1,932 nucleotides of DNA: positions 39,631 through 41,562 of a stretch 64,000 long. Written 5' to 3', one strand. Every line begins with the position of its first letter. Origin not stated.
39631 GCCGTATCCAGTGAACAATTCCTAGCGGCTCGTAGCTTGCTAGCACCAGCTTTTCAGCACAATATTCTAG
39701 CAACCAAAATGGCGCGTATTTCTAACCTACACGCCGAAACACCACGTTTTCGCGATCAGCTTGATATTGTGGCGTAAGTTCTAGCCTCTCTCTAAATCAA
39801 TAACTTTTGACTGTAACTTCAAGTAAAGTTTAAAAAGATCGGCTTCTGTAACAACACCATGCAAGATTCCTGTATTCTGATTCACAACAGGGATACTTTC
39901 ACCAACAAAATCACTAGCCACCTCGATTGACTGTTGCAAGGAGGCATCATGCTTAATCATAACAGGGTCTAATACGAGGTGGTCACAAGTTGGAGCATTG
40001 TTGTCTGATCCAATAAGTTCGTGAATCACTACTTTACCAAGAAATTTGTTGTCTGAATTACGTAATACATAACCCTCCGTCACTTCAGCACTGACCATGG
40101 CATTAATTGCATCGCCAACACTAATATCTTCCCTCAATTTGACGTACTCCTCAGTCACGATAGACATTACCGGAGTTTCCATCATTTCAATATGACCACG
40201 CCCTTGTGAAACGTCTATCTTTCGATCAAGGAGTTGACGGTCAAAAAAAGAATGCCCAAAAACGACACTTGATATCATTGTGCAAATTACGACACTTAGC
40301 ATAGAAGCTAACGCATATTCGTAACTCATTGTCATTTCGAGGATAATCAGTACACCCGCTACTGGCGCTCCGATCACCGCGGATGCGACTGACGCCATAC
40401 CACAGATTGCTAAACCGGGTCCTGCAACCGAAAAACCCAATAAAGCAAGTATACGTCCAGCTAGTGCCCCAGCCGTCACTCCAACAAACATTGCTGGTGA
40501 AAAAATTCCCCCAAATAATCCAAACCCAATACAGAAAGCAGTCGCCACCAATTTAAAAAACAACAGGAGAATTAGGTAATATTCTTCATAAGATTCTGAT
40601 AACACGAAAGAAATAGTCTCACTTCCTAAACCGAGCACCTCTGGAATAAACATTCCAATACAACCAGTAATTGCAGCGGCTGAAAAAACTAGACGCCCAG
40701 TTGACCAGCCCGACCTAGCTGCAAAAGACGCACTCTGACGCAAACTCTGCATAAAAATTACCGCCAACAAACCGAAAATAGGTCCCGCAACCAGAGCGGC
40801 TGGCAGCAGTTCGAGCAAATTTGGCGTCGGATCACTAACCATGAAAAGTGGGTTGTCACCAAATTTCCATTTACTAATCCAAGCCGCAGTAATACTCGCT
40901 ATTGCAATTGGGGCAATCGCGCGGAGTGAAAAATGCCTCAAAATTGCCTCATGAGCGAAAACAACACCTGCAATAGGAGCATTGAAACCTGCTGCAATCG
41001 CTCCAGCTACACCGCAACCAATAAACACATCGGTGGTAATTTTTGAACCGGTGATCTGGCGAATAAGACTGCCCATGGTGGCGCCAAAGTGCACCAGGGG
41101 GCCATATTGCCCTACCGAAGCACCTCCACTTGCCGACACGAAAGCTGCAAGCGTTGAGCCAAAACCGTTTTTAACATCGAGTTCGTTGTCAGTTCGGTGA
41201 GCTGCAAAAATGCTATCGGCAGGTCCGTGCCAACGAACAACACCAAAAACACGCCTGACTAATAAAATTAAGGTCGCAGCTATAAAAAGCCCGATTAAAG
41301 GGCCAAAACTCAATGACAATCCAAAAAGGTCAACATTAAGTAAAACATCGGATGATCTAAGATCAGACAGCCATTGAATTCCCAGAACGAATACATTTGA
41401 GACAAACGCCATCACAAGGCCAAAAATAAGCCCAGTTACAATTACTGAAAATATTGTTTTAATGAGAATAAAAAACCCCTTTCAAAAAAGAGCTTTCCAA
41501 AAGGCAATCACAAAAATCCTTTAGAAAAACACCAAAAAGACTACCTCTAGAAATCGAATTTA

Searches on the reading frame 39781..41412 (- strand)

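Call 21: search_protein_families(library=pfam, proteins=[window:39781-41412:-], max_evalue=0.00001)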
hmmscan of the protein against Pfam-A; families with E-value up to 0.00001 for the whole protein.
window:39781-41412:- (543 aa): 2 families
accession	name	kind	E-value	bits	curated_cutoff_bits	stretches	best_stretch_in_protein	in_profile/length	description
PF00654.25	Voltage_CLC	-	2.4e-68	231.3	24.8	1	47-381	4-345/346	Voltage gated chloride channel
PF00571.33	CBS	-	1.3e-07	32.3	24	0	482-530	8-55/57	CBS domain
